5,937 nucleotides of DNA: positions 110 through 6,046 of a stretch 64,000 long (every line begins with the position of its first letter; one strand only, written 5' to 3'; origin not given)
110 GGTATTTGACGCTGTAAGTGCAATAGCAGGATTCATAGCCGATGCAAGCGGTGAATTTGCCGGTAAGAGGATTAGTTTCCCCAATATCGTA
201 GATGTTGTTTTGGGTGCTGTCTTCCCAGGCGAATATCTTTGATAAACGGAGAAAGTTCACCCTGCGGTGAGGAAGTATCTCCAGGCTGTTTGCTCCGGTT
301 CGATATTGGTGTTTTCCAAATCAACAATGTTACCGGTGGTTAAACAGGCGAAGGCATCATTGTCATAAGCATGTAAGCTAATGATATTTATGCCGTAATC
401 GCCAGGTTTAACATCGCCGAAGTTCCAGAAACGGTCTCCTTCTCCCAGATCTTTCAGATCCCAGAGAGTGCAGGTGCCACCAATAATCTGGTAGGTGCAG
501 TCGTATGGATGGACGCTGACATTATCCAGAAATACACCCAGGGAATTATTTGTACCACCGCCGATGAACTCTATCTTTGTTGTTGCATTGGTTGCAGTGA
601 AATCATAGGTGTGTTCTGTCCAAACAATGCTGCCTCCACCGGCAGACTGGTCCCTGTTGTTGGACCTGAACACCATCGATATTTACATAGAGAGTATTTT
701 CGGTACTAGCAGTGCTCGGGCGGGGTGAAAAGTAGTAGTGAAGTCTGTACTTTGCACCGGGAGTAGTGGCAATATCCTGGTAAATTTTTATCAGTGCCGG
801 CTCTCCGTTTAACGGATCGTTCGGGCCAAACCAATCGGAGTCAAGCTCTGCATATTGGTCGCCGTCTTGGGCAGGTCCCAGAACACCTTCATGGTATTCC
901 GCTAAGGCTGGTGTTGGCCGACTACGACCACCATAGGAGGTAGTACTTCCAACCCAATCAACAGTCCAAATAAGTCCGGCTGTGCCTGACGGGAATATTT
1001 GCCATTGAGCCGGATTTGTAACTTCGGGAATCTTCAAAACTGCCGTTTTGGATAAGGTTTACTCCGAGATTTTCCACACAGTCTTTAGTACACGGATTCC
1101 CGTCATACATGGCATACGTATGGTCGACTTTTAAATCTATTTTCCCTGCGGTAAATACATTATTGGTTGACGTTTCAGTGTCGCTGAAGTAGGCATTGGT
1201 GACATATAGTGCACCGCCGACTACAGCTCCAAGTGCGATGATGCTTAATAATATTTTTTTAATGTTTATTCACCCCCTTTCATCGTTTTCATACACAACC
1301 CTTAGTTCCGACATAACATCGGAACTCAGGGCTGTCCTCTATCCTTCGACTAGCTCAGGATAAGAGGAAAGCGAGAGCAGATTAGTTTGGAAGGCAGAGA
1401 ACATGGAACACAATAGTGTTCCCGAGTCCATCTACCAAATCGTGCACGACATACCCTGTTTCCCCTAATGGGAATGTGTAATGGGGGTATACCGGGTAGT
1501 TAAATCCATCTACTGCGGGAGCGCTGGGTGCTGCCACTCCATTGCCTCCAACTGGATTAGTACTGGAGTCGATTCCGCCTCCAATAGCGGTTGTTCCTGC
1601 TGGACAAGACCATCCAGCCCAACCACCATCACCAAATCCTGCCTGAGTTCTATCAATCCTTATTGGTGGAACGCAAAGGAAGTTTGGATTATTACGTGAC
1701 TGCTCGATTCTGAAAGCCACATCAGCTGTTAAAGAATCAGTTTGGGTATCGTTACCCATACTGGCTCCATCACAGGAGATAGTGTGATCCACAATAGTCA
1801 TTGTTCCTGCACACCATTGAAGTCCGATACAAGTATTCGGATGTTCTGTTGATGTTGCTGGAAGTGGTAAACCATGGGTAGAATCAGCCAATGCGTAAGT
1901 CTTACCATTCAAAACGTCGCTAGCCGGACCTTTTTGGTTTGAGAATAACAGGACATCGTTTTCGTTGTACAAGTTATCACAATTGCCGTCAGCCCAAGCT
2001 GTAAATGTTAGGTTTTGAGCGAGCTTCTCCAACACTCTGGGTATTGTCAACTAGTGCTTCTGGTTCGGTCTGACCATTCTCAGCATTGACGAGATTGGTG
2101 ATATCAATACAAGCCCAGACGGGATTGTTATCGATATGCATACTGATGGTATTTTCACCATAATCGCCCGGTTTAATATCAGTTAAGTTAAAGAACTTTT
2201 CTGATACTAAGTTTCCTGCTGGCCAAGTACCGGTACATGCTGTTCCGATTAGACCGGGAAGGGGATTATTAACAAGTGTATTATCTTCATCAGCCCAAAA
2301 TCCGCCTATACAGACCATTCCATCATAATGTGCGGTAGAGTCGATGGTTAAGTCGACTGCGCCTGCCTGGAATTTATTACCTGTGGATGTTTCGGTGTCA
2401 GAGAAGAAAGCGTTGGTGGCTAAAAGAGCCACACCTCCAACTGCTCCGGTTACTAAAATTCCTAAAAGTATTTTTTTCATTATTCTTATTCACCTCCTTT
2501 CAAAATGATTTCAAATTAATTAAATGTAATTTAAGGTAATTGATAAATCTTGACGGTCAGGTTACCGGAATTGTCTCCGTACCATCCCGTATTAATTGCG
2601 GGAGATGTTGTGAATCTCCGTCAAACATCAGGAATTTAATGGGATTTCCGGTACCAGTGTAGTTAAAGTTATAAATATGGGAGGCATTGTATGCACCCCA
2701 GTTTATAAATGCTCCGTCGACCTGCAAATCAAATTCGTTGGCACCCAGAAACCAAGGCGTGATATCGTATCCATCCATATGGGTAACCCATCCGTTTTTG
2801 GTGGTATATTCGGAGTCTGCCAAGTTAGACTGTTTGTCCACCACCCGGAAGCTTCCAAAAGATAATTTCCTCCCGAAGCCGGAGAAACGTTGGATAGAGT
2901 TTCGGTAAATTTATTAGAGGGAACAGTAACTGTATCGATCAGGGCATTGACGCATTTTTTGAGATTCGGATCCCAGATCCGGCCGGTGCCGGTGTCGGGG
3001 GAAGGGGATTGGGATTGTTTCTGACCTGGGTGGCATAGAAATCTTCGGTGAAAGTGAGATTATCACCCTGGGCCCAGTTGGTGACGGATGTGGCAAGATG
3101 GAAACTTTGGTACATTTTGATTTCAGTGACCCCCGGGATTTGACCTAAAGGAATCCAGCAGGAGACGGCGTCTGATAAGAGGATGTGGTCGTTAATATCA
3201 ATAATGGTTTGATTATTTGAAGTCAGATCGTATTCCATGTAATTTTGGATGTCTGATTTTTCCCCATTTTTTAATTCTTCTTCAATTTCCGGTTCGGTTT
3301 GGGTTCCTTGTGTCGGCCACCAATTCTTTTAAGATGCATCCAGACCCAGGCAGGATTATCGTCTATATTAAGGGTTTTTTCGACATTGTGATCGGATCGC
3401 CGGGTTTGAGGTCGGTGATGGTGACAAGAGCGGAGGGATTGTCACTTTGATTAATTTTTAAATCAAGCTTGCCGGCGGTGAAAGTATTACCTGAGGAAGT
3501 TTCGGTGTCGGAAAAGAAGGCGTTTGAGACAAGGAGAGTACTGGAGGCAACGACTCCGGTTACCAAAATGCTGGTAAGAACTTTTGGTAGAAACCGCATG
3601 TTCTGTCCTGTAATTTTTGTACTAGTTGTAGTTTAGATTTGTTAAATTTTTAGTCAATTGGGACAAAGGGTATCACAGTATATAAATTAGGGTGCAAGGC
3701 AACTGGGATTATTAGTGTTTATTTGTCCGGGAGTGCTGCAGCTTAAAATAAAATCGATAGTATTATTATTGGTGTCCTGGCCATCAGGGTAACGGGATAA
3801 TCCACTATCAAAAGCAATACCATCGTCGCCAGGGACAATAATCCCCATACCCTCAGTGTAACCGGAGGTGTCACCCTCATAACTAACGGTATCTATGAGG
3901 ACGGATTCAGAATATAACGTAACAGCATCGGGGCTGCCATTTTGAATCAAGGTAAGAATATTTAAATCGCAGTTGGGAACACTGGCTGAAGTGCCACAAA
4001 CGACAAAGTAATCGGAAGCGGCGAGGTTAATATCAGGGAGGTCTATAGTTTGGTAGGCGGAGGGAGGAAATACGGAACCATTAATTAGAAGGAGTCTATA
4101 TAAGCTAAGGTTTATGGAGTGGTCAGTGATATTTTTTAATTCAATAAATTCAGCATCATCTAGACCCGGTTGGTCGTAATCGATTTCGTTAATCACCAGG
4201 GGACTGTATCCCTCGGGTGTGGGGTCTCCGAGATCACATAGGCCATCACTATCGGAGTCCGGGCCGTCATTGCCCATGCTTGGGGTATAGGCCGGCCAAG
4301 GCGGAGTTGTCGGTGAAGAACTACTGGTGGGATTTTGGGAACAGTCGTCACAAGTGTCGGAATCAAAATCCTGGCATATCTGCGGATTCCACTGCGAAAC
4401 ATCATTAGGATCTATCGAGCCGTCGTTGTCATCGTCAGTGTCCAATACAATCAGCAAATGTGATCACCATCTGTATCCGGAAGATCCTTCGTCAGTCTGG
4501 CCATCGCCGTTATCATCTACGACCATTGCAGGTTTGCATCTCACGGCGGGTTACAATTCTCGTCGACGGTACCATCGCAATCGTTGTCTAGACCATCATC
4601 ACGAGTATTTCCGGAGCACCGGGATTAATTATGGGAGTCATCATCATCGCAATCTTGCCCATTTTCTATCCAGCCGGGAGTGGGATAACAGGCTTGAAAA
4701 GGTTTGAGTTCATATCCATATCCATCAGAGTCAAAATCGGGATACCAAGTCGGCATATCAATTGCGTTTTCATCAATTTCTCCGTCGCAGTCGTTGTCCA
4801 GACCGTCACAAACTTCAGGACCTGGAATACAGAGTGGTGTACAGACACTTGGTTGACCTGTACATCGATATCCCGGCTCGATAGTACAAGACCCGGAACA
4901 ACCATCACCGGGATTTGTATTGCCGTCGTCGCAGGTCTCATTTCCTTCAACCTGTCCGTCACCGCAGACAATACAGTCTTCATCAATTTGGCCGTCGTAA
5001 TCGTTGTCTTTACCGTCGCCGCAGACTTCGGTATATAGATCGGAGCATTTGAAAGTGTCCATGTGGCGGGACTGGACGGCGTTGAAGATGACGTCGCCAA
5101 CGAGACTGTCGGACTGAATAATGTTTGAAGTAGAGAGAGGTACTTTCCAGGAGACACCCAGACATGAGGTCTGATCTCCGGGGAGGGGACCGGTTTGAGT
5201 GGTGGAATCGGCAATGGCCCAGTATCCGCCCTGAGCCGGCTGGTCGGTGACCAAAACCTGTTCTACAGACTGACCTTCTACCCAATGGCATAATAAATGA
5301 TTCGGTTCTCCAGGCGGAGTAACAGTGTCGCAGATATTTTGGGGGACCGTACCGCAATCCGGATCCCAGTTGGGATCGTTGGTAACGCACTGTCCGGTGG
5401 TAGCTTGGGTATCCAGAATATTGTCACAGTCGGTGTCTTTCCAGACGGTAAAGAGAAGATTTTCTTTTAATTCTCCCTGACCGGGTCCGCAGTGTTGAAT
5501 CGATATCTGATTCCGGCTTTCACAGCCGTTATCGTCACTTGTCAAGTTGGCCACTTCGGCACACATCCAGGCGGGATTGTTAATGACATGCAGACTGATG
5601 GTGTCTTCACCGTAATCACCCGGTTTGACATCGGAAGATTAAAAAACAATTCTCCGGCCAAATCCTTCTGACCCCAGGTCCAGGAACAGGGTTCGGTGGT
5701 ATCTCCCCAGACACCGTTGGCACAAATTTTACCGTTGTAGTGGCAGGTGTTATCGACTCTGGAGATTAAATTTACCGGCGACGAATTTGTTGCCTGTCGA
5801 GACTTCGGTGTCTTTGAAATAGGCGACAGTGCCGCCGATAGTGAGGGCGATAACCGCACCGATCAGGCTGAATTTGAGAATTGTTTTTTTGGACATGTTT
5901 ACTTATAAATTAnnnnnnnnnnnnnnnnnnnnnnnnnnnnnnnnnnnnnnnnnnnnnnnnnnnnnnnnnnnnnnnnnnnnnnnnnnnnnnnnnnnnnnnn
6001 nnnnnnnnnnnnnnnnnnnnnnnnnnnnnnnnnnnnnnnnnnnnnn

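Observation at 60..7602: Tandem array of five TasA/camelysin-like paralogs, all frameshifted, each with a SipW-cognate-type signal peptide and a chimeric Cys-rich, lamin-tail or beta-sandwich extension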

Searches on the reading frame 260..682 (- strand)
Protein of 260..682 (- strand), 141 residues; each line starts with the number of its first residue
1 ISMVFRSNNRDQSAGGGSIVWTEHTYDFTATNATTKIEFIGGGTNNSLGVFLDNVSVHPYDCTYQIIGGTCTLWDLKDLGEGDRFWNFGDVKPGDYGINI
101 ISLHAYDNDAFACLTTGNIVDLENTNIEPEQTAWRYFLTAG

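Call 7: search_protein_families(library=pfam, max_evalue=0.01, proteins=[window:260-682:-])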
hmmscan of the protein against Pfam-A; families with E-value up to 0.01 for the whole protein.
window:260-682:- (141 aa): 0 families

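Call 8: search_protein_families(library=ncbifam, max_evalue=0.01, proteins=[window:260-682:-])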
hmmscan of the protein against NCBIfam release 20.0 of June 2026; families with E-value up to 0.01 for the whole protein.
window:260-682:- (141 aa): 1 family
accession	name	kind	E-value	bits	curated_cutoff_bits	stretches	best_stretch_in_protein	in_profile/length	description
TIGR04362.1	choice_anch_C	subfamily_domain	1.4e-06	28.6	120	1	16-57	116-157/157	choice-of-anchor C family protein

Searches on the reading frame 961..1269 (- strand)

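Call 8: search_protein_families(library=ncbifam, max_evalue=0.01, proteins=[window:961-1269:-])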
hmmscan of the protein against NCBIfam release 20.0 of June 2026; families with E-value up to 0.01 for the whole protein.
window:961-1269:- (103 aa): 1 family
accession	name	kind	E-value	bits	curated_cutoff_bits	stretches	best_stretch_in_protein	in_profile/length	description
TIGR04088.1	cognate_SipW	domain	6.6e-09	35.7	19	1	10-44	1-34/34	SipW-dependent-type signal peptide-containing protein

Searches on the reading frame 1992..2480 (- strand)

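Call 7: search_protein_families(library=pfam, max_evalue=0.01, proteins=[window:1992-2480:-])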
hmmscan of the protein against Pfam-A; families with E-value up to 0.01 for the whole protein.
window:1992-2480:- (163 aa): 1 family
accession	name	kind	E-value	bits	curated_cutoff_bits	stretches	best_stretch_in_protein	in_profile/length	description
PF12389.13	Peptidase_M73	-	2.8e-06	27.7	22.5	1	6-50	6-51/196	Camelysin metallo-endopeptidase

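Call 8: search_protein_families(library=ncbifam, max_evalue=0.01, proteins=[window:1992-2480:-])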
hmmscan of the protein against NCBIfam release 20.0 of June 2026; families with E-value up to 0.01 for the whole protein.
window:1992-2480:- (163 aa): 1 family
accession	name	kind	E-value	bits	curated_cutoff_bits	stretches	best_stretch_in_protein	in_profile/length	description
TIGR04088.1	cognate_SipW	domain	7e-07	29.2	19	1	8-42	1-34/34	SipW-dependent-type signal peptide-containing protein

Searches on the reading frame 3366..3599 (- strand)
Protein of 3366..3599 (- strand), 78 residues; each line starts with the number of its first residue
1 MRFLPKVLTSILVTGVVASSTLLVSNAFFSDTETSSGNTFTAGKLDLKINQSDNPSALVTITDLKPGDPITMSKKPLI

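Call 8: search_protein_families(library=ncbifam, max_evalue=0.01, proteins=[window:3366-3599:-])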
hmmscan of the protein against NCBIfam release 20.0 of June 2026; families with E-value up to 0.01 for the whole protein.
window:3366-3599:- (78 aa): 2 families
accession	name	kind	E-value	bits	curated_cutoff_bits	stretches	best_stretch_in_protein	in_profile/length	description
TIGR04088.1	cognate_SipW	domain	2e-05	24.6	19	1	11-45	1-34/34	SipW-dependent-type signal peptide-containing protein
NF046066.1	BioflmMtrxTasA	equivalog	0.00091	18.7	450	1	26-71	26-67/264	biofilm matrix protein TasA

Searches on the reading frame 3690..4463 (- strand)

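Call 7: search_protein_families(library=pfam, max_evalue=0.01, proteins=[window:3690-4463:-])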
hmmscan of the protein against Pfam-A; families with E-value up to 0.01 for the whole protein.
window:3690-4463:- (258 aa): 1 family
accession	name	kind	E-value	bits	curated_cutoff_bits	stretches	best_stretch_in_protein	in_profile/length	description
PF00932.25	LTD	-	1.3e-12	48.4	34.3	1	85-196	4-108/109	Lamin Tail Domain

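Call 8: search_protein_families(library=ncbifam, max_evalue=0.01, proteins=[window:3690-4463:-])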
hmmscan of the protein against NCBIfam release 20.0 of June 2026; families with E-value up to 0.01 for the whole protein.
window:3690-4463:- (258 aa): 0 families

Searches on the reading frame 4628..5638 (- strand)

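Call 7: search_protein_families(library=pfam, max_evalue=0.01, proteins=[window:4628-5638:-])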
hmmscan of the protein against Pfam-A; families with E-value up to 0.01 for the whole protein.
window:4628-5638:- (337 aa): 2 families
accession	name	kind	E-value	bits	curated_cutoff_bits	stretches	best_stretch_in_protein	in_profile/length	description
PF11617.13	Cu-binding_MopE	-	4.2e-06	27.3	27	1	274-290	14-30/30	Putative metal-binding motif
PF13948.11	DUF4215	-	8.7e-06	26.4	27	1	222-251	17-46/47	Domain of unknown function (DUF4215)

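Call 8: search_protein_families(library=ncbifam, max_evalue=0.01, proteins=[window:4628-5638:-])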
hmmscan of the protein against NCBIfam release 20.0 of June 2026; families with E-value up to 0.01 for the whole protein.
window:4628-5638:- (337 aa): 1 family
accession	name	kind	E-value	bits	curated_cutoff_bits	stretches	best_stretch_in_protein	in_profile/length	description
TIGR02232.1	myxo_disulf_rpt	repeat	1.7e-15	56.5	20.8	1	225-259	4-38/38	cysteine-rich acidic repeat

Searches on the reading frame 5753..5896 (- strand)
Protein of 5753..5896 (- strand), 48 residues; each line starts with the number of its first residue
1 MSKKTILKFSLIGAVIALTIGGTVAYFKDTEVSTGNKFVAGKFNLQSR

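Call 8: search_protein_families(library=ncbifam, max_evalue=0.01, proteins=[window:5753-5896:-])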
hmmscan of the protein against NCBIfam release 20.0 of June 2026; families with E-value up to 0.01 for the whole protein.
window:5753-5896:- (48 aa): 2 families
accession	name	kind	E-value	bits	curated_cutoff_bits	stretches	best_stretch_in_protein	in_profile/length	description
TIGR04088.1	cognate_SipW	domain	1.7e-09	37.6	19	1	11-43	3-34/34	SipW-dependent-type signal peptide-containing protein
TIGR04090.1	exp_by_SipW_IV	subfamily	0.0014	18.4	60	1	10-44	6-39/241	BsaA family SipW-dependent biofilm matrix protein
